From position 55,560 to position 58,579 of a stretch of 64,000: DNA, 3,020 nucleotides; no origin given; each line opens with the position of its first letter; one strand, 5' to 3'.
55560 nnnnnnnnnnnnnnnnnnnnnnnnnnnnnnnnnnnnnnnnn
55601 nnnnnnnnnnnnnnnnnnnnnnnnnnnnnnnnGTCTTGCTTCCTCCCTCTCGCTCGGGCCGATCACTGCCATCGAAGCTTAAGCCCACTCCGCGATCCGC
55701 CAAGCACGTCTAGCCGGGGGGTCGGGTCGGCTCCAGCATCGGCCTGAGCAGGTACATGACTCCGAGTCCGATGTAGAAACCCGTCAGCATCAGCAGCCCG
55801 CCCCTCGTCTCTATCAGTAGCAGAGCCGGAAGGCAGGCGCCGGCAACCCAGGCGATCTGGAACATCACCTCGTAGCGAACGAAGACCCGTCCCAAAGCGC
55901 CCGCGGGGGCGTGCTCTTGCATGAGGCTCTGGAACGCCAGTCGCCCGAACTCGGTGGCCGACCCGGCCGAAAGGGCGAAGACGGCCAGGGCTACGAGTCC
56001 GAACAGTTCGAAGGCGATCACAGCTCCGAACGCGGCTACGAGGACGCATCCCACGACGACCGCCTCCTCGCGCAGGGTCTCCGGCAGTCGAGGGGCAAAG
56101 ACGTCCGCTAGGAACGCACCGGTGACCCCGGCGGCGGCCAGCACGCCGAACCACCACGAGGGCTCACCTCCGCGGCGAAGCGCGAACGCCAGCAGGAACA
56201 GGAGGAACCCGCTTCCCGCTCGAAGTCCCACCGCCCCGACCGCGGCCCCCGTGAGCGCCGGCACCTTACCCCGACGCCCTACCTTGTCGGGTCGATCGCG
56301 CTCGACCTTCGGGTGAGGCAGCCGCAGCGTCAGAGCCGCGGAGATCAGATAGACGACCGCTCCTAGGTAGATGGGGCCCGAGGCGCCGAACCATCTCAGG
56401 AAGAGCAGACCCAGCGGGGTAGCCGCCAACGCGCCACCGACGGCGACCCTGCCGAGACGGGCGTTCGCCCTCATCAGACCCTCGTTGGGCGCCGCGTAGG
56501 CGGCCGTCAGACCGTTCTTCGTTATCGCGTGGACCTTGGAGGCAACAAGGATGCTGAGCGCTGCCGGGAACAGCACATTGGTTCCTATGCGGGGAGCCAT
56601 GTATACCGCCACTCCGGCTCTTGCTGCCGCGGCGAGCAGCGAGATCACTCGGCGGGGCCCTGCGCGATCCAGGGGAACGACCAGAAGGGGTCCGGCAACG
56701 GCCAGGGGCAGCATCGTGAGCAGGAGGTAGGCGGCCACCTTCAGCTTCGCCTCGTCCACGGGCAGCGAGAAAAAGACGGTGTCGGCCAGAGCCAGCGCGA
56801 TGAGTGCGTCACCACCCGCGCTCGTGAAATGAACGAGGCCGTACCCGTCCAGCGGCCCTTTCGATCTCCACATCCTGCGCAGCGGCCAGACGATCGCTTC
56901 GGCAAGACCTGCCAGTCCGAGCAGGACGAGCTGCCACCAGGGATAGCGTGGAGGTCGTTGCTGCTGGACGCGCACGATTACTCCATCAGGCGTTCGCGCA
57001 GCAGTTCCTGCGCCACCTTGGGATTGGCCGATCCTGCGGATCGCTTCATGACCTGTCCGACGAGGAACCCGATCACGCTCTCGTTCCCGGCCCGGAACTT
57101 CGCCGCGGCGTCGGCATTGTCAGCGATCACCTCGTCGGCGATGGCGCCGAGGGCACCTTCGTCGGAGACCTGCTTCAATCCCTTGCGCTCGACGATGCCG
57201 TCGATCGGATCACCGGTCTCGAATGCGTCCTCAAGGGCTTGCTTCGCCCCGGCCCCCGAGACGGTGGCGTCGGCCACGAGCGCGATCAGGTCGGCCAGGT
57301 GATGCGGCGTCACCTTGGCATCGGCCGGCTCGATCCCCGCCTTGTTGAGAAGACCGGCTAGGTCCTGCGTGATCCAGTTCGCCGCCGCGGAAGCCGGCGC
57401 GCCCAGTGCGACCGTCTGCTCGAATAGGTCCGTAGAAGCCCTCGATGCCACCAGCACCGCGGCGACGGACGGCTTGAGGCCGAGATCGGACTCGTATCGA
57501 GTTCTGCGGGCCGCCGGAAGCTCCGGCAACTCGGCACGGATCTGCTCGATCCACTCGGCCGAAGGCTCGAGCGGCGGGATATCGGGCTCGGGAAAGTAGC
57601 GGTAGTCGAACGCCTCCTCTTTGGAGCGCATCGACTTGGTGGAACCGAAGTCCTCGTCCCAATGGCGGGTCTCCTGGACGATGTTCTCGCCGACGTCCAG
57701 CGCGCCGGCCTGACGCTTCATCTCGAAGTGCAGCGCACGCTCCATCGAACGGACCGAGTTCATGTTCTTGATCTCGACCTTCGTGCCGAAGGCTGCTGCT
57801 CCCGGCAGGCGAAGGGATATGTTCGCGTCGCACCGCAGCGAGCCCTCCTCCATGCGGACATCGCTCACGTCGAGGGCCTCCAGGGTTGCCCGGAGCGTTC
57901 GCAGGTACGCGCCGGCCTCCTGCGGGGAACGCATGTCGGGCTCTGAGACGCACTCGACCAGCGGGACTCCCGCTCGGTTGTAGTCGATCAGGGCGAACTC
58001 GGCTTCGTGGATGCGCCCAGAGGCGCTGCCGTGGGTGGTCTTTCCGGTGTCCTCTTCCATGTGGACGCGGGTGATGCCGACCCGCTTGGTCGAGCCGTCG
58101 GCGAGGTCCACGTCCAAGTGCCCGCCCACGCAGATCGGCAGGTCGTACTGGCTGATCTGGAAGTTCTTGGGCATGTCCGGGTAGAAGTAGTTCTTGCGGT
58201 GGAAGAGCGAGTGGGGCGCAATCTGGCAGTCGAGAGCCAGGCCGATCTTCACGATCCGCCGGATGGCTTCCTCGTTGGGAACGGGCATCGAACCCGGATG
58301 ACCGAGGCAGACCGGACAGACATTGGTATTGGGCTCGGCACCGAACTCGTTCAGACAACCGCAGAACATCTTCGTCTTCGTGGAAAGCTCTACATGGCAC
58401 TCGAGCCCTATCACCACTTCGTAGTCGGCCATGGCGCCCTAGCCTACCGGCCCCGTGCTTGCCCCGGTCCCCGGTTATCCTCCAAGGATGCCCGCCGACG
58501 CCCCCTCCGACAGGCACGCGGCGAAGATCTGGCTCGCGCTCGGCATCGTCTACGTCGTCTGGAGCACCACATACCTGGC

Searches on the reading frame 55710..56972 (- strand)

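Call 56: search_protein_families(library=pfam, proteins=[window:55710-56972:-], max_evalue=0.0001)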
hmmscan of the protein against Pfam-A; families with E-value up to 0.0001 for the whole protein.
window:55710-56972:- (420 aa): 1 family
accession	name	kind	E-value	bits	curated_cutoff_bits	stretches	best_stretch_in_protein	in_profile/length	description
PF07690.21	MFS_1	-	4.6e-13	49.2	33.4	1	46-379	3-347/347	Major Facilitator Superfamily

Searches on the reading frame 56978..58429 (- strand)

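Call 56: search_protein_families(library=pfam, proteins=[window:56978-58429:-], max_evalue=0.0001)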
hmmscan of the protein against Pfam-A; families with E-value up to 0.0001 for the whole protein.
window:56978-58429:- (483 aa): 2 families
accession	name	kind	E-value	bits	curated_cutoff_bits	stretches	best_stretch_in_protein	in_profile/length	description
PF02934.20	GatB_N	-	2.1e-117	391.6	23.4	1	5-295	1-277/277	GatB/GatE catalytic domain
PF02637.23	GatB_Yqey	-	8.1e-47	159.3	27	1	334-481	1-148/148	GatB domain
